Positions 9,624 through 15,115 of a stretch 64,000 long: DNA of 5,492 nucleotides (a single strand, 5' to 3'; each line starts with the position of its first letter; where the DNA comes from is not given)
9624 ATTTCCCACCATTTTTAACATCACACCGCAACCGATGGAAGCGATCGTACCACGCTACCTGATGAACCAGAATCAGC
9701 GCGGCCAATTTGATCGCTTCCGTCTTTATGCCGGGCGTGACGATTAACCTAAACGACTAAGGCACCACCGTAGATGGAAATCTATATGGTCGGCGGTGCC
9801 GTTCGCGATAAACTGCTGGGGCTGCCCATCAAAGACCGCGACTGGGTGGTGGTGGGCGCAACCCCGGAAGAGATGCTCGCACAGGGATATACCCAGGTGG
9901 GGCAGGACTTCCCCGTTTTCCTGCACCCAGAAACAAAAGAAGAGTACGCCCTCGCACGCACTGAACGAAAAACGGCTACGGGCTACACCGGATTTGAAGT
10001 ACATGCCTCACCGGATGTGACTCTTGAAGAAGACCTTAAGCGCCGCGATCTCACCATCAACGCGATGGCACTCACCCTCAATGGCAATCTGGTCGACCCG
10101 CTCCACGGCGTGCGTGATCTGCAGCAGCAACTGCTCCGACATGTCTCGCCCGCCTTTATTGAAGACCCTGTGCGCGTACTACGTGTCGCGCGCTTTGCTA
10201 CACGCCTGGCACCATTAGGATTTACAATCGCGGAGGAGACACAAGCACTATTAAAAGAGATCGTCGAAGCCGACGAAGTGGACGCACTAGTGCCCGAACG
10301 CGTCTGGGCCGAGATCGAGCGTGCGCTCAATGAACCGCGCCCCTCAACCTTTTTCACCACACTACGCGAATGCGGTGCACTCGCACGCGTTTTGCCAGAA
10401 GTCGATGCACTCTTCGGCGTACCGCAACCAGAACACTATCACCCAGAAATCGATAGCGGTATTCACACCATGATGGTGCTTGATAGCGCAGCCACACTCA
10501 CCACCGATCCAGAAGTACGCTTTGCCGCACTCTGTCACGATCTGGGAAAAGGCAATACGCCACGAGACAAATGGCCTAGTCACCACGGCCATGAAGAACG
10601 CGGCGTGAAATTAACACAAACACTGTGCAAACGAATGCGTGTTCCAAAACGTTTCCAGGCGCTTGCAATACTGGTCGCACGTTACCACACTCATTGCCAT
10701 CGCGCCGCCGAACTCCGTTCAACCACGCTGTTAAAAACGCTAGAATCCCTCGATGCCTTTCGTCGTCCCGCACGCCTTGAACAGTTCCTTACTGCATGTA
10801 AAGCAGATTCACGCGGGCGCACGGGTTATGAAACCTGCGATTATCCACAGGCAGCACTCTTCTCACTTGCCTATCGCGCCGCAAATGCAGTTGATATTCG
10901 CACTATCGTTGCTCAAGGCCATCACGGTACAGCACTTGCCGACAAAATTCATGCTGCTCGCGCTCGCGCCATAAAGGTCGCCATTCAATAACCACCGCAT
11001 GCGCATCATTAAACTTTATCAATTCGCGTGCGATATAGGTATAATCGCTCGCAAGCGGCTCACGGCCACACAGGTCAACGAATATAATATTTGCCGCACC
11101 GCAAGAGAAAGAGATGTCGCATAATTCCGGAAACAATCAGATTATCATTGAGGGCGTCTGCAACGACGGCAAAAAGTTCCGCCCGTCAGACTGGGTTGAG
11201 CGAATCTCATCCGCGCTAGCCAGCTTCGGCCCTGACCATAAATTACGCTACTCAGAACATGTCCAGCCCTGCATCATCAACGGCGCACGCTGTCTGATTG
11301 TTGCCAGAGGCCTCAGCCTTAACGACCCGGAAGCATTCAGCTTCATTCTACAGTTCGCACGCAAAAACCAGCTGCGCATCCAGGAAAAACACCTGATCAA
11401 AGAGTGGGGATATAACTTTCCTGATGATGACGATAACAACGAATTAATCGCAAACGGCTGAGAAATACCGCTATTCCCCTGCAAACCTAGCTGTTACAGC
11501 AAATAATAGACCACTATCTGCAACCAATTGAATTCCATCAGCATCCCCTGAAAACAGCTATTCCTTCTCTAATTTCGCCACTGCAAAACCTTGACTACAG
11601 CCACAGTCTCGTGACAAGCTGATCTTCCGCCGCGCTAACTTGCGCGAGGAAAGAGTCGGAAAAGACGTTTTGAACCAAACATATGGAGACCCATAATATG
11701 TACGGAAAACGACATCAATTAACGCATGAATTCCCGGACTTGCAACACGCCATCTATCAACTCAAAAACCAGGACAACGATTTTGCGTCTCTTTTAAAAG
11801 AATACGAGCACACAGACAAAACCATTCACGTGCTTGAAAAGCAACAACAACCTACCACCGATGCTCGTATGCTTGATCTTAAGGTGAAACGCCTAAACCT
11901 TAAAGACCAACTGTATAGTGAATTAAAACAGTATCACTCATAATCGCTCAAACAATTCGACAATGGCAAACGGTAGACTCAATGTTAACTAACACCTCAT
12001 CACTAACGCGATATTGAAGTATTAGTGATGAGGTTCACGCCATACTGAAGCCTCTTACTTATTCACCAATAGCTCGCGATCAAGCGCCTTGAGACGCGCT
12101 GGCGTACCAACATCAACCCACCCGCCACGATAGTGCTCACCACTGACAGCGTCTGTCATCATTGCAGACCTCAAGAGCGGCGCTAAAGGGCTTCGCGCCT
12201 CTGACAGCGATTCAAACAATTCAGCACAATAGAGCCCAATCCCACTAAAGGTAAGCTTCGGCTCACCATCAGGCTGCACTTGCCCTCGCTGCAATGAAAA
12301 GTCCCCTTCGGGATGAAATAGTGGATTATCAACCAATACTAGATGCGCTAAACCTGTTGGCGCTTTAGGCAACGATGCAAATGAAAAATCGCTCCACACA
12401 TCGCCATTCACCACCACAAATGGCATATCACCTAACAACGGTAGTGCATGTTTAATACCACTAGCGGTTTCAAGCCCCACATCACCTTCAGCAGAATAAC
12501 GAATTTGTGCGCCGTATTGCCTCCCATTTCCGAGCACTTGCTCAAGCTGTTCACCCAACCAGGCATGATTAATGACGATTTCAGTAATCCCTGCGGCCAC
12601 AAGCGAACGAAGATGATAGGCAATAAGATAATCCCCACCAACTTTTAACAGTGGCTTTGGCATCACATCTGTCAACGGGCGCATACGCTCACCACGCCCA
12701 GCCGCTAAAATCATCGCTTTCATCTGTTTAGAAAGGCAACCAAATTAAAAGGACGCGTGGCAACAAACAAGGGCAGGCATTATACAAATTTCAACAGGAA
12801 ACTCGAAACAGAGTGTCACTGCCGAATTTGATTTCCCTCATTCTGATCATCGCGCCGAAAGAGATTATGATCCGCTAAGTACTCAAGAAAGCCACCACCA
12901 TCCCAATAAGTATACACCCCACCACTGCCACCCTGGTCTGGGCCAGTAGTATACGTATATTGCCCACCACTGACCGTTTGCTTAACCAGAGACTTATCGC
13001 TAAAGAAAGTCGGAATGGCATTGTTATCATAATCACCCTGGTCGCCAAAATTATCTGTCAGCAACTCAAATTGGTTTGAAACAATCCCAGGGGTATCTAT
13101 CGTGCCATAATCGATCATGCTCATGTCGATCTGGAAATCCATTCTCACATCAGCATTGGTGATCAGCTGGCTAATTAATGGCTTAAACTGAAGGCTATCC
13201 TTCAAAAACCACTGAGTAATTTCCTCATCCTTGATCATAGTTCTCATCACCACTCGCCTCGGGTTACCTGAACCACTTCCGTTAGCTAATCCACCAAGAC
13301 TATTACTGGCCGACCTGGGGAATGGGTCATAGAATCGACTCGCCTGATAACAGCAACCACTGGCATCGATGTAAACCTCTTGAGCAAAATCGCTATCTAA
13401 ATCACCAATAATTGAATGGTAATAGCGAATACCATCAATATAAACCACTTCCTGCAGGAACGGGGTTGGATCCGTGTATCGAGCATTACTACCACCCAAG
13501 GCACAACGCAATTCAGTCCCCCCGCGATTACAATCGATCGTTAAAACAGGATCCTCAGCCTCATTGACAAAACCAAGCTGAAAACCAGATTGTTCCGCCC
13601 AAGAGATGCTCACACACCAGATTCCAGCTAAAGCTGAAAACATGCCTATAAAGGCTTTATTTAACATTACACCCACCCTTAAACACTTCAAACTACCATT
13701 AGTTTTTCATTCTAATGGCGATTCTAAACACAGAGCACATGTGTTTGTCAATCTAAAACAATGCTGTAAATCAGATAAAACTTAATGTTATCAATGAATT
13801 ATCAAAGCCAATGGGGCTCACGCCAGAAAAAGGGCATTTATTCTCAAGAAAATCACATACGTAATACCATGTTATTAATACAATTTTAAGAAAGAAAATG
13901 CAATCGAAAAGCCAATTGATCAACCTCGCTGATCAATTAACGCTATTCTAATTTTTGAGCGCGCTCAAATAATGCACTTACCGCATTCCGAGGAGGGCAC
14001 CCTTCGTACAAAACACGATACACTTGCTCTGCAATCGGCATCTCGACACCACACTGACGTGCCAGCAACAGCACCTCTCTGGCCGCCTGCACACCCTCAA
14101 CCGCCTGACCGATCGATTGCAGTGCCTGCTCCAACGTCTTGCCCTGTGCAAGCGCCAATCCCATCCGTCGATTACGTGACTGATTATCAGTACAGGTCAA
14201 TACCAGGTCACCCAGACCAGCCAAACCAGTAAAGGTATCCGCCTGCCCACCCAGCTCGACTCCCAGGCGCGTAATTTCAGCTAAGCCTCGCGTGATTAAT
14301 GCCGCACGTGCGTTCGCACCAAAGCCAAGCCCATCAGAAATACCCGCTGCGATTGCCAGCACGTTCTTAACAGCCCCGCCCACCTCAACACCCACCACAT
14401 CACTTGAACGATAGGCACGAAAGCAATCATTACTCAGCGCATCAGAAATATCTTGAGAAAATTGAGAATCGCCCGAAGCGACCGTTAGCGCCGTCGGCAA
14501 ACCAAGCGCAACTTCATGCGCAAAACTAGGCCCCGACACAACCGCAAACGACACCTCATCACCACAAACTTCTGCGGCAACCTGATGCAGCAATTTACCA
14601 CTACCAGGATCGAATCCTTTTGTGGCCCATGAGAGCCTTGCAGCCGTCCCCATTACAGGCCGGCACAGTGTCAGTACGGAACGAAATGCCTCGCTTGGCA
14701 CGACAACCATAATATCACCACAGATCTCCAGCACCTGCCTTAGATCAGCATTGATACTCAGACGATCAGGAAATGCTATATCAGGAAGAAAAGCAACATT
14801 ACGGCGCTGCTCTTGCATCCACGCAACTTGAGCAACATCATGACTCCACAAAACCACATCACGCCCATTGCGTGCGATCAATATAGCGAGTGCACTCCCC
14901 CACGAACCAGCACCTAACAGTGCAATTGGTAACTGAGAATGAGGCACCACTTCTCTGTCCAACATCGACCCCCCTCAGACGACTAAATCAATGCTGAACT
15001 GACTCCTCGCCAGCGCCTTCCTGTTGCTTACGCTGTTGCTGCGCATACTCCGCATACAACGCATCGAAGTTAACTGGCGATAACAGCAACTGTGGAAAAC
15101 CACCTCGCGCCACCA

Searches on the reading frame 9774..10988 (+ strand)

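Call 36: search_protein_families(library=pfam, proteins=[window:9774-10988:+], max_evalue=0.0001)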
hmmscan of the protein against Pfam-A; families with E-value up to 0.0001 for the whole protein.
window:9774-10988:+ (405 aa): 3 families
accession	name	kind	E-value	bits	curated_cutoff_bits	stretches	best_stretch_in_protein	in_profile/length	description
PF01743.26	PolyA_pol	-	5.9e-21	75.5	23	1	3-122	1-126/126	Poly A polymerase head domain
PF12627.12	PolyA_pol_RNAbd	-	1.1e-11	44.8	22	1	149-212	1-62/64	Probable RNA and SrmB- binding site of polymerase A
PF01966.28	HD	-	1.3e-09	38.7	22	1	230-310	3-90/116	HD domain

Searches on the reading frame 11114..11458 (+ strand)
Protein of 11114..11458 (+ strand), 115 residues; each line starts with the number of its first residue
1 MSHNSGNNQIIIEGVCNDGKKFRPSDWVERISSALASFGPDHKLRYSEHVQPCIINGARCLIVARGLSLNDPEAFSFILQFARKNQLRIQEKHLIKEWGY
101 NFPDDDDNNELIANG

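Call 36: search_protein_families(library=pfam, proteins=[window:11114-11458:+], max_evalue=0.0001)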
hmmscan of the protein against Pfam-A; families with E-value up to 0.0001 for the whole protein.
window:11114-11458:+ (115 aa): 1 family
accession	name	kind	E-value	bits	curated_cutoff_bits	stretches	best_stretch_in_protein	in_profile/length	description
PF12112.13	DUF3579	-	4.3e-30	104.5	25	1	8-91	3-89/90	Protein of unknown function (DUF3579)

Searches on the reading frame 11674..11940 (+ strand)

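Call 25: search_protein_families(library=pfam, proteins=[window:11674-11940:+], max_evalue=0.01)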
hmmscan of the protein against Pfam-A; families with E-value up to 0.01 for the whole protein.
window:11674-11940:+ (89 aa): 1 family
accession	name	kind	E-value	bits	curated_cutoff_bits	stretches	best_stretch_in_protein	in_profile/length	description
PF04325.18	DUF465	-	3.3e-11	43.4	25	1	37-82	1-46/48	Protein of unknown function (DUF465)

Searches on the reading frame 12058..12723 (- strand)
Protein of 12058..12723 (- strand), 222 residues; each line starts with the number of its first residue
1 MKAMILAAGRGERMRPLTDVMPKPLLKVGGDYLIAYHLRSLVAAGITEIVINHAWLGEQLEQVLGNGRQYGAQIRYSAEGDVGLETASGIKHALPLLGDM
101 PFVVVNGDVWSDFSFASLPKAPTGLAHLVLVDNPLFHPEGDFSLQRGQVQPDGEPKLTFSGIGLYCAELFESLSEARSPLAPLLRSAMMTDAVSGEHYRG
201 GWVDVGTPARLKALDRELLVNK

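Call 36: search_protein_families(library=pfam, proteins=[window:12058-12723:-], max_evalue=0.0001)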
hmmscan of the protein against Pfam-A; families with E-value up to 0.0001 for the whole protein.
window:12058-12723:- (222 aa): 2 families
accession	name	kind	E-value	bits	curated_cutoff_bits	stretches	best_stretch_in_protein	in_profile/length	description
PF00483.29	NTP_transferase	-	1.4e-19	71.1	21.2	1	2-117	1-119/245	Nucleotidyl transferase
PF12804.13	NTP_transf_3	-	1.7e-10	41.7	27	1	3-108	1-95/160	MobA-like NTP transferase domain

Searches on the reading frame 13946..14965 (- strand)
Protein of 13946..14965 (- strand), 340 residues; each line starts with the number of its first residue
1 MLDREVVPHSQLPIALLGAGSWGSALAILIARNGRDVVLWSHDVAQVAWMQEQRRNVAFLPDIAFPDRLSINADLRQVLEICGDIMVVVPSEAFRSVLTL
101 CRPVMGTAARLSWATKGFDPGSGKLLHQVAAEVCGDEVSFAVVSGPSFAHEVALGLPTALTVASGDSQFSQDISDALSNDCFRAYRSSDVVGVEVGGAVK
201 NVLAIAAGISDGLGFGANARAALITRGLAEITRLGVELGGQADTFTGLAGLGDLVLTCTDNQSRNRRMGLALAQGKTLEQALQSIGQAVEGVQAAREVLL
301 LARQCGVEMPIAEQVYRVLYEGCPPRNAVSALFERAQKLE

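Call 36: search_protein_families(library=pfam, proteins=[window:13946-14965:-], max_evalue=0.0001)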
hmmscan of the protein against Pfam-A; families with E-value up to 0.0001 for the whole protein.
window:13946-14965:- (340 aa): 3 families
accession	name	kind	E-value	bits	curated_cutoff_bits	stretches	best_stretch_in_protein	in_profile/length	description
PF07479.19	NAD_Gly3P_dh_C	-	1e-58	198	25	1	189-329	1-141/142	NAD-dependent glycerol-3-phosphate dehydrogenase C-terminus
PF01210.29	NAD_Gly3P_dh_N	-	1.5e-45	155.4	23.1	1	14-169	2-157/158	NAD-dependent glycerol-3-phosphate dehydrogenase N-terminus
PF20618.3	GPD_NAD_C_bact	-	4.1e-23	82.1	27.6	1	249-315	1-66/66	Bacterial GPD, NAD-dependent C-terminal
